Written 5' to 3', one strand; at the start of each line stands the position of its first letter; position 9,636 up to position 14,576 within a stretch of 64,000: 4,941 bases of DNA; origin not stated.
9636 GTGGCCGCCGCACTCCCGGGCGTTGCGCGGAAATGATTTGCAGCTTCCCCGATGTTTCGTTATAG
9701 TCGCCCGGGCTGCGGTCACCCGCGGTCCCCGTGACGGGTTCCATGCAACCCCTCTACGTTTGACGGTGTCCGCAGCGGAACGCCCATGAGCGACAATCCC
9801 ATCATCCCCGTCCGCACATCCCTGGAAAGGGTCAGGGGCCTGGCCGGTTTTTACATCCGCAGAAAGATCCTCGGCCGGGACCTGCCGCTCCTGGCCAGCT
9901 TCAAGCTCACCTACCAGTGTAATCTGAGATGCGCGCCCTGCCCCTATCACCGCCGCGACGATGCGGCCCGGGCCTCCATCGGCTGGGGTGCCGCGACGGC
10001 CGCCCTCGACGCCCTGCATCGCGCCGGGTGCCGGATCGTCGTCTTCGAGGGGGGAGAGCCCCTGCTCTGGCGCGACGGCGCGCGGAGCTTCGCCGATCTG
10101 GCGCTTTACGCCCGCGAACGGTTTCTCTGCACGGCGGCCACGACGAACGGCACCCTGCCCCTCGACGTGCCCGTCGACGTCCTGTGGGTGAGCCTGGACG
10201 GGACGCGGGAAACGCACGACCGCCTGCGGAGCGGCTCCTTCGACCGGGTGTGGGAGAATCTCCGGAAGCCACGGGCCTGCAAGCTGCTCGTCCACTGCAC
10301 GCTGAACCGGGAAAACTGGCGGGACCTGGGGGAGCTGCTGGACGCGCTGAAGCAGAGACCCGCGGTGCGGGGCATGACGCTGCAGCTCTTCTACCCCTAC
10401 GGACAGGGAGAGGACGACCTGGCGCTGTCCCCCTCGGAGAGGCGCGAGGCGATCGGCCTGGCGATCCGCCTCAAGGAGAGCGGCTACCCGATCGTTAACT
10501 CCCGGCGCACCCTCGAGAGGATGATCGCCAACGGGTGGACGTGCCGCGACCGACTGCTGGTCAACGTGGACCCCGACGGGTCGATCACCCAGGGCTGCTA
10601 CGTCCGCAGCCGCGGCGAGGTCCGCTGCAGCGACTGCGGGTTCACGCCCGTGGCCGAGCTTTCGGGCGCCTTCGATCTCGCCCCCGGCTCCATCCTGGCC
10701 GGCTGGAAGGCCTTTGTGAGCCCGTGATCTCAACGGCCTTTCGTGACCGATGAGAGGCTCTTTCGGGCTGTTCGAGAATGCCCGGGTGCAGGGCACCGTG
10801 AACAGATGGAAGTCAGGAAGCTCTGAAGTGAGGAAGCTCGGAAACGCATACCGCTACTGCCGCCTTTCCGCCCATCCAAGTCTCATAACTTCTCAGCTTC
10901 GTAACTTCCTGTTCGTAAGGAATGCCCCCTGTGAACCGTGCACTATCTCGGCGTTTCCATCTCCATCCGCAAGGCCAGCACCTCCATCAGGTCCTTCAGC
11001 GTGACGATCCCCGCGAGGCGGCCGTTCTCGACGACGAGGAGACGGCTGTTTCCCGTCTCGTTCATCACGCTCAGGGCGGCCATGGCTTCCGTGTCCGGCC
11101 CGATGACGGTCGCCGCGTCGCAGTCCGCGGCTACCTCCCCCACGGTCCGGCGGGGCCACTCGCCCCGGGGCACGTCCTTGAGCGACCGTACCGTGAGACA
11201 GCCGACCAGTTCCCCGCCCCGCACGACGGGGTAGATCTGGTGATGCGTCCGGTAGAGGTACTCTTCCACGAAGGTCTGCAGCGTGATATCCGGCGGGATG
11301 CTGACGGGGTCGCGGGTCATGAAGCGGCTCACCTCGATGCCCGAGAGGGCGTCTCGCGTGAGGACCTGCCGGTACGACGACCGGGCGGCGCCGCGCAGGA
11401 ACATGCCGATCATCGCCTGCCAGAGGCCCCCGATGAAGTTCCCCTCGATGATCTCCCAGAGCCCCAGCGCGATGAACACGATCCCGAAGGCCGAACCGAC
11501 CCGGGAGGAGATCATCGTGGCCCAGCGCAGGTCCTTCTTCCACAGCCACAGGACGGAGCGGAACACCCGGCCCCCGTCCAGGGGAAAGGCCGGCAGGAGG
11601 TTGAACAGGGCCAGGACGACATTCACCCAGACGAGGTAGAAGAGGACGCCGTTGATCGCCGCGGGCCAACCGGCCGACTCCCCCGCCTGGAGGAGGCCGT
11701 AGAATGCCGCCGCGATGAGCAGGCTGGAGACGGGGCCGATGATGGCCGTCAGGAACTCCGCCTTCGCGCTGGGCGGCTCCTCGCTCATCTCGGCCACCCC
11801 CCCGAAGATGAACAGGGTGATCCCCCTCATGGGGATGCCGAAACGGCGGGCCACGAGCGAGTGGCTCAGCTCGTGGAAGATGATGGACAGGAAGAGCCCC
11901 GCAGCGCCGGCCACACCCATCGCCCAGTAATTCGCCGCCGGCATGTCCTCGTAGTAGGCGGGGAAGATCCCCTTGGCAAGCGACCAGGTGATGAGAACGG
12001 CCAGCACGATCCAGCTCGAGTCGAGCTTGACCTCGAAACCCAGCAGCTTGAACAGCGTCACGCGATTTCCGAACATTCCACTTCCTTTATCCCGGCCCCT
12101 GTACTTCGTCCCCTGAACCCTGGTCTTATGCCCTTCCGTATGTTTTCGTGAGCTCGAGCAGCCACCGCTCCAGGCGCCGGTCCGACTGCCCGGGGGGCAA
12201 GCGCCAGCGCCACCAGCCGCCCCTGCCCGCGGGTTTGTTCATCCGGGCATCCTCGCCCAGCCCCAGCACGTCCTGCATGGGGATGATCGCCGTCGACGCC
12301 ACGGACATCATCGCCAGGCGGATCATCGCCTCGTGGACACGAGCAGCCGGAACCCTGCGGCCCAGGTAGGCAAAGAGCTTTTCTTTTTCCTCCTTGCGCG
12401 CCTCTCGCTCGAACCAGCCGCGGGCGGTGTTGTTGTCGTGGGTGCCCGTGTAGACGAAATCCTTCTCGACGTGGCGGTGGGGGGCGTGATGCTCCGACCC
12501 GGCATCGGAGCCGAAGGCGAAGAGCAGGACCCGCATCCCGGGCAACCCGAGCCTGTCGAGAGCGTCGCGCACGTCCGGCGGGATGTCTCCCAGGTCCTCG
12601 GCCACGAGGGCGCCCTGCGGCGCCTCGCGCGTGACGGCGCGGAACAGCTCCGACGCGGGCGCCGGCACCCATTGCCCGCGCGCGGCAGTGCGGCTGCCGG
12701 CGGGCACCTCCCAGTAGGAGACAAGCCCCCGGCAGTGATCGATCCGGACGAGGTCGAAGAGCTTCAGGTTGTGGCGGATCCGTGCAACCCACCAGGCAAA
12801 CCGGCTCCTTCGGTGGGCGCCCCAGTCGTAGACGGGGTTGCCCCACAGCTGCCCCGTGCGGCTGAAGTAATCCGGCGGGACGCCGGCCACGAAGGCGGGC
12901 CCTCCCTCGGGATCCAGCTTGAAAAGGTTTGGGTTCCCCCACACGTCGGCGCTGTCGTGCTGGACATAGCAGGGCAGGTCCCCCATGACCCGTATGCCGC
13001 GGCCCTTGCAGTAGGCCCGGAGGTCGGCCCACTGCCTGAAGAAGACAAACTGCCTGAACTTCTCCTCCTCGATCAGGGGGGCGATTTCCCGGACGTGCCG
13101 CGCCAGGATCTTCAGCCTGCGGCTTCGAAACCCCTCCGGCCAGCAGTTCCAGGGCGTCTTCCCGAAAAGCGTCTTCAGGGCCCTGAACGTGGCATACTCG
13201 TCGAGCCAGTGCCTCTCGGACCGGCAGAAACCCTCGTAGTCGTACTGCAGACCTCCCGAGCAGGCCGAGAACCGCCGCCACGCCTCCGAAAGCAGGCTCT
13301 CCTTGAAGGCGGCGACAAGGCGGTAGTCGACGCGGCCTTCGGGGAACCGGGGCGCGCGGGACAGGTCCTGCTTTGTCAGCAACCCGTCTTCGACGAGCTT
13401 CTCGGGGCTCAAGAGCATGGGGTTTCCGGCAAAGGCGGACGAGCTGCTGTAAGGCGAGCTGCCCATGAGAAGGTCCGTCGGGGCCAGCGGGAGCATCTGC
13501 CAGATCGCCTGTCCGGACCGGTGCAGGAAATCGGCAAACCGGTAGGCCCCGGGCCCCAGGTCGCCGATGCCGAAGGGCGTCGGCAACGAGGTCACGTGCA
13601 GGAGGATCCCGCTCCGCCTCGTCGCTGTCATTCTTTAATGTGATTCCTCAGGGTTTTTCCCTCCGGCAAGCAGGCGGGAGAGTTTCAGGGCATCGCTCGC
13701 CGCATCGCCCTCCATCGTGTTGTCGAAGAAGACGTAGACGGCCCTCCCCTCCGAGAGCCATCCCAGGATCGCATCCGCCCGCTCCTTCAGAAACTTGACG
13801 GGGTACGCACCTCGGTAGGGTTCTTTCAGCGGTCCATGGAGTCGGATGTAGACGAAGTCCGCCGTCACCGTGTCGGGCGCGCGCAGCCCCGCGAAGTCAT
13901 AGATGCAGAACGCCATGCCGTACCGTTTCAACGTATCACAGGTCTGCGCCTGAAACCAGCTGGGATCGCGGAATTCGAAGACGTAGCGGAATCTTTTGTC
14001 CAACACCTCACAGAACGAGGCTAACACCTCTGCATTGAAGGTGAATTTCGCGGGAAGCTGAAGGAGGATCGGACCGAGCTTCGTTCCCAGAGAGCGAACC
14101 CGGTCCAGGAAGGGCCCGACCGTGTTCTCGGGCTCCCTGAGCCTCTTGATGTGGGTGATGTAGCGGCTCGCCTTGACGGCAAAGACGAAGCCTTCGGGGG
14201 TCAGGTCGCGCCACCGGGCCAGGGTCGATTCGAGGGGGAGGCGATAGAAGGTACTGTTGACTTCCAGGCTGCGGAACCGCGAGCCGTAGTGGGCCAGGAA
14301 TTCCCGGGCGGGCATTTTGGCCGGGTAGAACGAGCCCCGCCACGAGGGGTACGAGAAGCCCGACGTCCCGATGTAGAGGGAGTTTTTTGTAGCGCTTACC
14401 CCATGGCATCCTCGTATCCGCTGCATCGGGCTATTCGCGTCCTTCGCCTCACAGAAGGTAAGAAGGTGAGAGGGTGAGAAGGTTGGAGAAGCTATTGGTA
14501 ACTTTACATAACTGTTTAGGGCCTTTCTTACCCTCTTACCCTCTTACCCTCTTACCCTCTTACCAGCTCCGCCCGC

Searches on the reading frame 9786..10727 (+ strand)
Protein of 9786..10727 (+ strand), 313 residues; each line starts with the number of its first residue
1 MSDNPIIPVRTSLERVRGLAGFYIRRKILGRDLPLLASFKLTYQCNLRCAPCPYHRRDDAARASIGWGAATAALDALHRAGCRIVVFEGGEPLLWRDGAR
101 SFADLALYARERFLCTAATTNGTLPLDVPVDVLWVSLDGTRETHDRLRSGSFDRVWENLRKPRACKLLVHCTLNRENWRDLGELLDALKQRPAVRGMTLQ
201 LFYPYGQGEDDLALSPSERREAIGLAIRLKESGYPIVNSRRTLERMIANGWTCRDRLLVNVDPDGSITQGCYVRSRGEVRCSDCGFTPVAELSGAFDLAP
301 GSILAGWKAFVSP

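Call 63: search_protein_families(library=pfam, proteins=[window:9786-10727:+], max_evalue=0.00001)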
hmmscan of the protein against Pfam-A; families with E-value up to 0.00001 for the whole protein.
window:9786-10727:+ (313 aa): 1 family
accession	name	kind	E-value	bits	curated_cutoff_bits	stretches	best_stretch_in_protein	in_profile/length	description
PF04055.27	Radical_SAM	-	5.4e-11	43.4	29.5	1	41-187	3-165/166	Radical SAM superfamily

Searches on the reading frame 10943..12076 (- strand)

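Call 63: search_protein_families(library=pfam, proteins=[window:10943-12076:-], max_evalue=0.00001)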
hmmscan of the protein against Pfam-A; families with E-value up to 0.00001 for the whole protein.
window:10943-12076:- (377 aa): 3 families
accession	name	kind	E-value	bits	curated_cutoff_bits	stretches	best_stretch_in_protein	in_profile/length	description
PF02163.28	Peptidase_M50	-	1.1e-21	77.6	27.2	2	140-199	158-219/221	Peptidase family M50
PF00571.33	CBS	-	6.3e-20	71.7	24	2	323-368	10-56/57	CBS domain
PF13398.12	Peptidase_M50B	-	8e-06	26.1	26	0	63-160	23-118/201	Peptidase M50B-like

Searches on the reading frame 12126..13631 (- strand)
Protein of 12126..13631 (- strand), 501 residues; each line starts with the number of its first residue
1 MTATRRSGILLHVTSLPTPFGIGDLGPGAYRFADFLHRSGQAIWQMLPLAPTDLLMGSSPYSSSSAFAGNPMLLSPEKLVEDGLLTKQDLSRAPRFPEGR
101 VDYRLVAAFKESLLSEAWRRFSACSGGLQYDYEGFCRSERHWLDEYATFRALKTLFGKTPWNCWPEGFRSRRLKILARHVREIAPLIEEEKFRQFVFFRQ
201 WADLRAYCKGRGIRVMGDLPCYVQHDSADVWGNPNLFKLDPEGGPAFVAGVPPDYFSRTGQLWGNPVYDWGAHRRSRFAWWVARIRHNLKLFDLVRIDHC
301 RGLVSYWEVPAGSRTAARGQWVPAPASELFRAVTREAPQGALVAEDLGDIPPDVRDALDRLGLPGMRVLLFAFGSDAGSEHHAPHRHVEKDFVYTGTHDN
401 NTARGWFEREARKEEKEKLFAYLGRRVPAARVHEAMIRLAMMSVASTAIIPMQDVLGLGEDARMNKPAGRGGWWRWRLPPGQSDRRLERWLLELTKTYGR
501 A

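Call 63: search_protein_families(library=pfam, proteins=[window:12126-13631:-], max_evalue=0.00001)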
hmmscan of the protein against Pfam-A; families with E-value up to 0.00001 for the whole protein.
window:12126-13631:- (501 aa): 1 family
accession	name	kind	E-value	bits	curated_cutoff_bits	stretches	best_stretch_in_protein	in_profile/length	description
PF02446.23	Glyco_hydro_77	-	5.9e-163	543.5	25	1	11-482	1-463/465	4-alpha-glucanotransferase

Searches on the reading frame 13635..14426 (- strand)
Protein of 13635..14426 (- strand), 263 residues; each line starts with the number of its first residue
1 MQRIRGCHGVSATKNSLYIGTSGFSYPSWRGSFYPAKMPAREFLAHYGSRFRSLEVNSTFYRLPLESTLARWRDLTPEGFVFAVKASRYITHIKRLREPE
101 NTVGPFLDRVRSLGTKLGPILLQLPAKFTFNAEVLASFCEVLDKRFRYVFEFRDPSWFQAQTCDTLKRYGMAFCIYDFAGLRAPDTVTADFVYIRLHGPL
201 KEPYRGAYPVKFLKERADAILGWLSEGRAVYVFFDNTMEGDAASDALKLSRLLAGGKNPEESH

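Call 63: search_protein_families(library=pfam, proteins=[window:13635-14426:-], max_evalue=0.00001)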
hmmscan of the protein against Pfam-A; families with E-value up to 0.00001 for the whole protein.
window:13635-14426:- (263 aa): 1 family
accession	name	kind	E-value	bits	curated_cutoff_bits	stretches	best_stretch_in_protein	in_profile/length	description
PF01904.24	DUF72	-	1.5e-67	228.3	25.3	1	34-251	1-216/217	Protein of unknown function DUF72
